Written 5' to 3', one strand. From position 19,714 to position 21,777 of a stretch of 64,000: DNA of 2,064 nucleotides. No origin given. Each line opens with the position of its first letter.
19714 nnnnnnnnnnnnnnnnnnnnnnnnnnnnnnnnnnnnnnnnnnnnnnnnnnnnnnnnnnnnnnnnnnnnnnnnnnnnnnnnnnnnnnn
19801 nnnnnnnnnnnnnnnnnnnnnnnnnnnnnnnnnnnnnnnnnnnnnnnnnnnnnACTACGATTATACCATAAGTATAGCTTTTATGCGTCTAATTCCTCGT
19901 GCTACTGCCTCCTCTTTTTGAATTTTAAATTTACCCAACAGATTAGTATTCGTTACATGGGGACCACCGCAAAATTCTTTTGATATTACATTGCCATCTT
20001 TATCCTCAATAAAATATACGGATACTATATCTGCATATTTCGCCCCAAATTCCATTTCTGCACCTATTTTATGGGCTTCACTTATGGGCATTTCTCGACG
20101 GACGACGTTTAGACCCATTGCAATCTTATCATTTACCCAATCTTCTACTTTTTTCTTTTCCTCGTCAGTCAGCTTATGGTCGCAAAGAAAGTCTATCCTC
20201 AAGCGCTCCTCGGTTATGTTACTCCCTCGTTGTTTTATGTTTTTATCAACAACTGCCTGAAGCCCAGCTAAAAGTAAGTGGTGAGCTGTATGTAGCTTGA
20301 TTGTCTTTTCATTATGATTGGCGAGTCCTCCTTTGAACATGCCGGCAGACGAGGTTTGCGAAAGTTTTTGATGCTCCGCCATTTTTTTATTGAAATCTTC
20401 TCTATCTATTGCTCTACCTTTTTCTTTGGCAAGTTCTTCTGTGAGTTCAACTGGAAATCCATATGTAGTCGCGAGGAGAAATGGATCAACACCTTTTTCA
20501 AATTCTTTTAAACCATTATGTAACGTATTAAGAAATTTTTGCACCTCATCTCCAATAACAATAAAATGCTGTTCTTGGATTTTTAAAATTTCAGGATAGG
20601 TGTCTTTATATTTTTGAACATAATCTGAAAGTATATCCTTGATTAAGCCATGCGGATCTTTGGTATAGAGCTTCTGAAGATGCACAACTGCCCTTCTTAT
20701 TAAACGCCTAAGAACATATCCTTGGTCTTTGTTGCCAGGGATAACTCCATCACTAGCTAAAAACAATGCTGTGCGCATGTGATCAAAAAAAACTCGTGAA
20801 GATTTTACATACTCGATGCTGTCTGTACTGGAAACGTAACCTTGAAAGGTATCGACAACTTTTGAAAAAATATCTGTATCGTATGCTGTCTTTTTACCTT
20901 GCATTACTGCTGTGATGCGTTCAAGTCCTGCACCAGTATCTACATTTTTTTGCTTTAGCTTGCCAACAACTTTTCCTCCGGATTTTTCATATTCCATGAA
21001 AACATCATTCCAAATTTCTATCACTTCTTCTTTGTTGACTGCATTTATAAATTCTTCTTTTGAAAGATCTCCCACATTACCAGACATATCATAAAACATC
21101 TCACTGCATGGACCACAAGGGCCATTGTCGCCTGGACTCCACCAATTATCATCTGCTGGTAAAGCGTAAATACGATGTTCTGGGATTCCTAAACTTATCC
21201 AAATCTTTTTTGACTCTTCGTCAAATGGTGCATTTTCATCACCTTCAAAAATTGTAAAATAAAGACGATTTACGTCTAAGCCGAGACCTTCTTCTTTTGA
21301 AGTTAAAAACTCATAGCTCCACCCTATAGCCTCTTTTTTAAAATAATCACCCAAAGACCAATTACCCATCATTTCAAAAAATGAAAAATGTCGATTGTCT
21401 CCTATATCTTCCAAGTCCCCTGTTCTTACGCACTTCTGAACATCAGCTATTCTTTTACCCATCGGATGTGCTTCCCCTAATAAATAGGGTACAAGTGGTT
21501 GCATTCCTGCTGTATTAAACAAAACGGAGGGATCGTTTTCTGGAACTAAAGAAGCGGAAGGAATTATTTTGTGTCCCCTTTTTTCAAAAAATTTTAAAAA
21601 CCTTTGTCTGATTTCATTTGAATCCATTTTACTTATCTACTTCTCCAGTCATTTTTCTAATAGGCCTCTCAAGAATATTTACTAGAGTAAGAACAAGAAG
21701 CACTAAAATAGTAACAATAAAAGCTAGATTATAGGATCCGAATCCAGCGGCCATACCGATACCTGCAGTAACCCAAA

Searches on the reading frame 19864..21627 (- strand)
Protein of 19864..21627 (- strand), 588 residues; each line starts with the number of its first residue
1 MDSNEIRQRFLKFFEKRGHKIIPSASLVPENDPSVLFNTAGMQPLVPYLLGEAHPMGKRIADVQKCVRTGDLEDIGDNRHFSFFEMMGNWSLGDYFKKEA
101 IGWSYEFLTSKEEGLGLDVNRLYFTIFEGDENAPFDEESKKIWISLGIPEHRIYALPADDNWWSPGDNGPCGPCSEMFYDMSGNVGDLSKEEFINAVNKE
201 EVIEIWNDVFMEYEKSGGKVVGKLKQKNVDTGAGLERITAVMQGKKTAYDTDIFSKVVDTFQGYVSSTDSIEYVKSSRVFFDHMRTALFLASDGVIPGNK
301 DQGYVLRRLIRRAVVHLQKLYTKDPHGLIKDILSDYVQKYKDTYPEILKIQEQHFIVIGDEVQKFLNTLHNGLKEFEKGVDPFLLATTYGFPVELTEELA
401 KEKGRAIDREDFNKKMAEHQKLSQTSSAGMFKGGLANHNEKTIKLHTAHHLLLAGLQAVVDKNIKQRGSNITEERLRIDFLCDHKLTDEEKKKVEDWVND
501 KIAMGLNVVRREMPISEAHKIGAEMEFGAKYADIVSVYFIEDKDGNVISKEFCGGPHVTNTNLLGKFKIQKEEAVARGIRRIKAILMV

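Call 22: search_protein_families(library=pfam, proteins=[window:19864-21627:-], max_evalue=0.00001)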
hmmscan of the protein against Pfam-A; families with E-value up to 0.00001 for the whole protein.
window:19864-21627:- (588 aa): 2 families
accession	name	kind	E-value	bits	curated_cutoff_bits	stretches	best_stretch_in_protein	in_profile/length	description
PF01411.24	tRNA-synt_2c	-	2.7e-126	422.8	30.3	1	5-431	1-436/552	tRNA synthetases class II (A)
PF07973.19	tRNA_SAD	-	2.3e-15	56.7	24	1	535-582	1-43/44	Threonyl and Alanyl tRNA synthetase second additional domain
